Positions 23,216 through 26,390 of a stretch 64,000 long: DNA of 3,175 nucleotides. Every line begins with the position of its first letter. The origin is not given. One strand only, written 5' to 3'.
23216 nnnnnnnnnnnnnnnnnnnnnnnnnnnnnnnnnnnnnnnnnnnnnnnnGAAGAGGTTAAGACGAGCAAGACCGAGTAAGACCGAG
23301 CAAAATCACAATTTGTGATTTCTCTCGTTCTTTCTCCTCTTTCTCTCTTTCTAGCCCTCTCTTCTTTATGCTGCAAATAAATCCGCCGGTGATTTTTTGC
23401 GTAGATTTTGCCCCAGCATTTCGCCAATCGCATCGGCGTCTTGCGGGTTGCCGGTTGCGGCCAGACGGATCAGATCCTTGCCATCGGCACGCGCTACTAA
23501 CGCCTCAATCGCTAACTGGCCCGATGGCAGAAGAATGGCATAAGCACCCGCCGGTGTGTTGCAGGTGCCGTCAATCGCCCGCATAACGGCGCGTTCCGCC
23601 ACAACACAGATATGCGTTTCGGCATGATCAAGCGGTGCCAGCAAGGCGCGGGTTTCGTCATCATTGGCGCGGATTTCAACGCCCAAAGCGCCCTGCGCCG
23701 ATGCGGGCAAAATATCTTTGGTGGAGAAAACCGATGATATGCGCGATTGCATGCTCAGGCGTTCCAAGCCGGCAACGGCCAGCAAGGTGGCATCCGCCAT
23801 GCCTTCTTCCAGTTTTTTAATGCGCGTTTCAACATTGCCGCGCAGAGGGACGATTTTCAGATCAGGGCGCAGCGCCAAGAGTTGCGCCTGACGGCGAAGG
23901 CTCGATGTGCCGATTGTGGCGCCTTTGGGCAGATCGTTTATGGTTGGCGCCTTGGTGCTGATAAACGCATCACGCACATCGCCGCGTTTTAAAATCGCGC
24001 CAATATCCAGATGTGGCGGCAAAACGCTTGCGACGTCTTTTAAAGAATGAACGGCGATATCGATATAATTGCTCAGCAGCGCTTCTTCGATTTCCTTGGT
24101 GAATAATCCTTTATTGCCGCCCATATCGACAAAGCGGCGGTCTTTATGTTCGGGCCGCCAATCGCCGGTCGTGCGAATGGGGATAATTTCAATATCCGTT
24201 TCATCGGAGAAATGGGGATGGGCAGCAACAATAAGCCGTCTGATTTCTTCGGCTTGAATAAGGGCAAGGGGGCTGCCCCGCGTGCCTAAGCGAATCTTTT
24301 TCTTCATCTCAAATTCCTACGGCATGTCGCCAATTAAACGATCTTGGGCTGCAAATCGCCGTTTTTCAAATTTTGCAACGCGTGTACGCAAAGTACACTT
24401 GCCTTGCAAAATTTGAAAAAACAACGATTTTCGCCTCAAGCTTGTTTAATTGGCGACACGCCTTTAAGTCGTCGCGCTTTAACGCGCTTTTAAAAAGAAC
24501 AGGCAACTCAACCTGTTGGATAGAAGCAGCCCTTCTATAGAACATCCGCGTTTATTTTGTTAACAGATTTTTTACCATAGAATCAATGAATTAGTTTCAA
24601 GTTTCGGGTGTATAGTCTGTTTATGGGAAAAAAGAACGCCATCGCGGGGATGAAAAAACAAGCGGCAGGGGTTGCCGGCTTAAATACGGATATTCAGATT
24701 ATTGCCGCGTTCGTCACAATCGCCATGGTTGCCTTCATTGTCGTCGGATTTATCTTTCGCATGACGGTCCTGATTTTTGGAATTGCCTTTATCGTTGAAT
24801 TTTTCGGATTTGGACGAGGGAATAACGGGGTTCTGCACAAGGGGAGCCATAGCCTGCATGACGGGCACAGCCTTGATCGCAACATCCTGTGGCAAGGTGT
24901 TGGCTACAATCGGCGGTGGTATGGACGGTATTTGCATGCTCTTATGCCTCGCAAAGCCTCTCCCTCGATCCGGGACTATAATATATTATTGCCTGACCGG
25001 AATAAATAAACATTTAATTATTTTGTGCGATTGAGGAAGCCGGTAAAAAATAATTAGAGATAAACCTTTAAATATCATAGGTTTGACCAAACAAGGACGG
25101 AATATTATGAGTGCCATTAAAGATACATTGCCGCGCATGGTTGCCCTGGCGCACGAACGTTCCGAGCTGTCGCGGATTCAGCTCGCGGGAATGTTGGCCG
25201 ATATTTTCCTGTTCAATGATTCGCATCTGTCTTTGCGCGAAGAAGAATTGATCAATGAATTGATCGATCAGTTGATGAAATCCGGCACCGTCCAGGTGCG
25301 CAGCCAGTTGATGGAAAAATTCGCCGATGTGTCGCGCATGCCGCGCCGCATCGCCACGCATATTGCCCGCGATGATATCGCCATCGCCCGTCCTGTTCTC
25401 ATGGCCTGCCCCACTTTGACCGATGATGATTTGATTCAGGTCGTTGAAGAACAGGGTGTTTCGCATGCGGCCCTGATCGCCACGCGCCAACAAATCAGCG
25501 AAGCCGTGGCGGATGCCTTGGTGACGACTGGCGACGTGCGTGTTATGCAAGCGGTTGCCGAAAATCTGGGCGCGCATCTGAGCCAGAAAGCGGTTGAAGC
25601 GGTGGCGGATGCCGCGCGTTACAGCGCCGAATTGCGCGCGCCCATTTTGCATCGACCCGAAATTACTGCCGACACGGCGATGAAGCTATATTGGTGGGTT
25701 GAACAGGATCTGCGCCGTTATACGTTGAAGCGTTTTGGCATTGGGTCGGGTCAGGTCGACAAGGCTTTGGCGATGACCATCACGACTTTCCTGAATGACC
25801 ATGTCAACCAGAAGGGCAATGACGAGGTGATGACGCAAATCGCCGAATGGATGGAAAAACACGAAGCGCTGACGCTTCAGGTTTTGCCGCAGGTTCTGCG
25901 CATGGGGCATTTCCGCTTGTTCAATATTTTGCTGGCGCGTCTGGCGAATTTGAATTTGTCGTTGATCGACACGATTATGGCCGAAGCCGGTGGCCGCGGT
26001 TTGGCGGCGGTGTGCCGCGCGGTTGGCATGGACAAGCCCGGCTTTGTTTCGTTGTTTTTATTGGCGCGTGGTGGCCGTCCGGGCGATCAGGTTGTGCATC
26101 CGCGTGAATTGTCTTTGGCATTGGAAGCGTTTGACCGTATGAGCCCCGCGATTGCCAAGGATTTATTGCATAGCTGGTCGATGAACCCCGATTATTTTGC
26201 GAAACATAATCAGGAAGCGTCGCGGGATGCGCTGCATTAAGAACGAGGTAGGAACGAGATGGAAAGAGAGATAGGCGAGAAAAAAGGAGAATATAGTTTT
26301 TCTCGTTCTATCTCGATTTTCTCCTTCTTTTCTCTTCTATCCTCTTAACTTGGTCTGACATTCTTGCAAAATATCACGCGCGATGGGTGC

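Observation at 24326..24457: Three-copy nested palindromic element whose arm sequences differ between copies yet stay fully complementary within each copy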

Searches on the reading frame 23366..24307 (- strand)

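Call 82: search_protein_families(library=pfam, proteins=[window:23366-24307:-], max_evalue=0.00001)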
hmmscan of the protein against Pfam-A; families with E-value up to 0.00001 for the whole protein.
window:23366-24307:- (313 aa): 2 families
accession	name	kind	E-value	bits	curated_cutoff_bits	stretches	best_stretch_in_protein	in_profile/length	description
PF01379.25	Porphobil_deam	-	2.2e-74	249.9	22.1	1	5-220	1-206/207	Porphobilinogen deaminase, dipyromethane cofactor binding domain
PF03900.20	Porphobil_deamC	-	1.8e-13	51.1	26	1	233-303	2-73/74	Porphobilinogen deaminase, C-terminal domain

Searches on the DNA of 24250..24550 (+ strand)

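Call 21: search_rna_families(source=window, start=24250, end=24550, threshold=evalue, max_evalue=10)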
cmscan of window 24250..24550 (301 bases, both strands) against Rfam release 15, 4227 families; matches with E-value up to 10: 11.
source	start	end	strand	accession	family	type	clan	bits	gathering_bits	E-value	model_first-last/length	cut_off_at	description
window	24321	24462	-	RF04133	MIR2646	Gene; miRNA;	-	46.9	245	3.3e-09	47-211/256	no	MIR2646 microRNA precursor family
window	24350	24435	-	RF03826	MIR825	Gene; miRNA;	-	22.1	160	0.085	1-146/146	no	MIR825 microRNA precursor family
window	24352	24431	+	RF00650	mir-153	Gene; miRNA;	-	22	54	0.078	1-73/73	no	mir-153 microRNA precursor family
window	24349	24436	-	RF00810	mir-85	Gene; miRNA;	-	20.2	68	0.16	1-82/82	no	mir-85 microRNA precursor family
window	24350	24433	+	RF00810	mir-85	Gene; miRNA;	-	18.5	68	0.47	1-82/82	no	mir-85 microRNA precursor family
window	24344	24437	-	RF03403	mir-5366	Gene; miRNA;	-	17.4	73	0.42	1-71/71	no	mir-5366 microRNA precursor family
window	24363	24423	+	RF03567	MIR8024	Gene; miRNA;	-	13.8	57.3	8.8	1-86/86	no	MIR8024 microRNA precursor family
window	24357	24426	-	RF00788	mir-287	Gene; miRNA;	-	12.3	80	9.9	1-73/73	no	mir-287 microRNA precursor family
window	24286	24311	-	RF01144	sR17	Gene; snRNA; snoRNA; CD-box;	-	12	36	2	1-55/55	no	Small nucleolar RNA sR17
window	24295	24311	-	RF01128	sR43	Gene; snRNA; snoRNA; CD-box;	-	11.7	45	1.3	1-56/56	no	Small nucleolar RNA sR42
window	24250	24338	-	RF02257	adapt33_3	Gene; lncRNA;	-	9.6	70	9.7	1-74/140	3'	Adaptive response 33 conserved region 3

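Call 25: search_dna_similar(query=window:24321-24462:+, collection=plasmids, mode=distant, max_evalue=1)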
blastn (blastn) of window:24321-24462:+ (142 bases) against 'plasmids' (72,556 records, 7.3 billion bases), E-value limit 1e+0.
No match.

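Call 59: build_rna_model(alignment_id=A5)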
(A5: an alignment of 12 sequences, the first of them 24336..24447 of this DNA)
Model R1 built from alignment A5 (12 sequences, 132 columns); structure: RNAalifold consensus.
model positions 114; base pairs 23; branch points 0; effective number of sequences 4.18; information 0.59 bits per position. Calibrated on 0.2 Mb of random sequence (short: E-values are rough).
structure used (alignment columns):
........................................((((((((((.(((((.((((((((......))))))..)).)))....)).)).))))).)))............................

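Call 60: search_with_rna_model(model_id=R1, sources=[window, L001, L004, L006, L009, L010, L011, L012, L014, L015, L016, L018, L019, L020, L021, L022, L024, L002, L003, L005, L007], max_evalue=10)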
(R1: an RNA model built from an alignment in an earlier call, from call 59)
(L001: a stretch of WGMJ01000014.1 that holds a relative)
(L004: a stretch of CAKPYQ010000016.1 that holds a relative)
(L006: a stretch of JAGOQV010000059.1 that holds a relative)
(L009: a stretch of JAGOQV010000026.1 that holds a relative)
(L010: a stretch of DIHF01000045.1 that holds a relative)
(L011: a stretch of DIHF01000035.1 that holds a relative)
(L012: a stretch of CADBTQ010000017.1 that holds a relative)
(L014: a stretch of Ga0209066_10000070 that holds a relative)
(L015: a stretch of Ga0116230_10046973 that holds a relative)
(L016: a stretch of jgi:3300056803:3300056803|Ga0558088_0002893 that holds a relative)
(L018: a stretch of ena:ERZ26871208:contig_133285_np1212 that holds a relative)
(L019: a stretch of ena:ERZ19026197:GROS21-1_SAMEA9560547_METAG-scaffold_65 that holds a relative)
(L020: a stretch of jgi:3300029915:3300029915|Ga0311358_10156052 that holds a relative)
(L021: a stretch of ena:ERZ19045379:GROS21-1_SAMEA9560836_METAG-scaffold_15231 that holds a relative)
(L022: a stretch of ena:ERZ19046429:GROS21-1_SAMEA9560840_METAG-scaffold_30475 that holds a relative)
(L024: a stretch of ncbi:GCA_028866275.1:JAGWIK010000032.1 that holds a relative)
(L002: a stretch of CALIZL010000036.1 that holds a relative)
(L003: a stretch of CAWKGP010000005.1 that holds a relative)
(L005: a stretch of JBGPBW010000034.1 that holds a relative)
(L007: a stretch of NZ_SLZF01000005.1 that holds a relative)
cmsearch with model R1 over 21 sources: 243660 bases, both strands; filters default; matches with E-value up to 10: 24.
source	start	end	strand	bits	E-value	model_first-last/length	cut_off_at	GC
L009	1713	1825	+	106.6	4.2e-25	1-114/114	no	0.56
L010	683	795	-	106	6.2e-25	1-114/114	no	0.43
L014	241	354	+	105.9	6.4e-25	1-114/114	no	0.44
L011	473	585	+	105.6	8.1e-25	1-114/114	no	0.44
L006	1759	1871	-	99.5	3.3e-23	1-114/114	no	0.58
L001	643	755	+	98.1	7.8e-23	1-114/114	no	0.5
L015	2271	2379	+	88.3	2.9e-20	1-114/114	no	0.54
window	32563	32673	+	85.3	1.8e-19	1-114/114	no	0.39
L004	553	665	-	84.7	2.7e-19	1-114/114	no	0.31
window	24339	24448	+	82.4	1.1e-18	1-114/114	no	0.41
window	63486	63595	+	74.1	1.8e-16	1-114/114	no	0.39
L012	6780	6905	+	49.3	6.3e-10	1-114/114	no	0.56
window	24335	24444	-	40.5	1.4e-07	1-114/114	no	0.41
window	32561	32669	-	34.5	5.4e-06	1-114/114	no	0.38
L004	268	376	-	24.9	0.0019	1-114/114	no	0.35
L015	2267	2375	-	24.3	0.0027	1-114/114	no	0.55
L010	684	796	+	23.5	0.0045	1-114/114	no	0.42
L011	472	584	-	20.1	0.035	1-114/114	no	0.44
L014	242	353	-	19.8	0.043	1-114/114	no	0.43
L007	7842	7868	-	16.6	0.29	42-71/114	no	0.48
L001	642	754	-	13.6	1.8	1-114/114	no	0.5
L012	2983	3006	+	11.4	7.3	45-69/114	no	0.58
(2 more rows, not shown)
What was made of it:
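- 24321..24462 (+): Copy w1, whole palindromic element. It lies between hemC (23366-24307, -) and a small conserved ORF (24680-24937, -), so it is antisense to both neighbours. CM R1 score 82.4 bits (call 60).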

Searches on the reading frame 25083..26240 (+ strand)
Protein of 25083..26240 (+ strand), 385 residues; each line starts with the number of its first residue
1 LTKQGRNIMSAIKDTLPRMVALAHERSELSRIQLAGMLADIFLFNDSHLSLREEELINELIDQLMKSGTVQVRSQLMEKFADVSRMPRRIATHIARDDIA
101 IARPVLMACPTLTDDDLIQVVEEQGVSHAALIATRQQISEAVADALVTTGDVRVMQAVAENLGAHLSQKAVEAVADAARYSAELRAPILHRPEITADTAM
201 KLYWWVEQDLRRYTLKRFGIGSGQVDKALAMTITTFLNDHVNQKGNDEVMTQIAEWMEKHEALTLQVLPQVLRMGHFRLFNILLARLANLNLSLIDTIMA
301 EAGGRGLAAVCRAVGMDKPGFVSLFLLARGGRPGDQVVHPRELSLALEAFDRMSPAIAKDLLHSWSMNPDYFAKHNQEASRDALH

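Call 82: search_protein_families(library=pfam, proteins=[window:25083-26240:+], max_evalue=0.00001)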
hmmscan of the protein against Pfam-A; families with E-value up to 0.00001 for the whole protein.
window:25083-26240:+ (385 aa): 1 family
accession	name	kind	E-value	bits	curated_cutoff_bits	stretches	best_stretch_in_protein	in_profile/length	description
PF10098.14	DUF2336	-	6.8e-55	186.8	34.6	1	101-358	1-257/262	Uncharacterised protein conserved in bacteria (DUF2336)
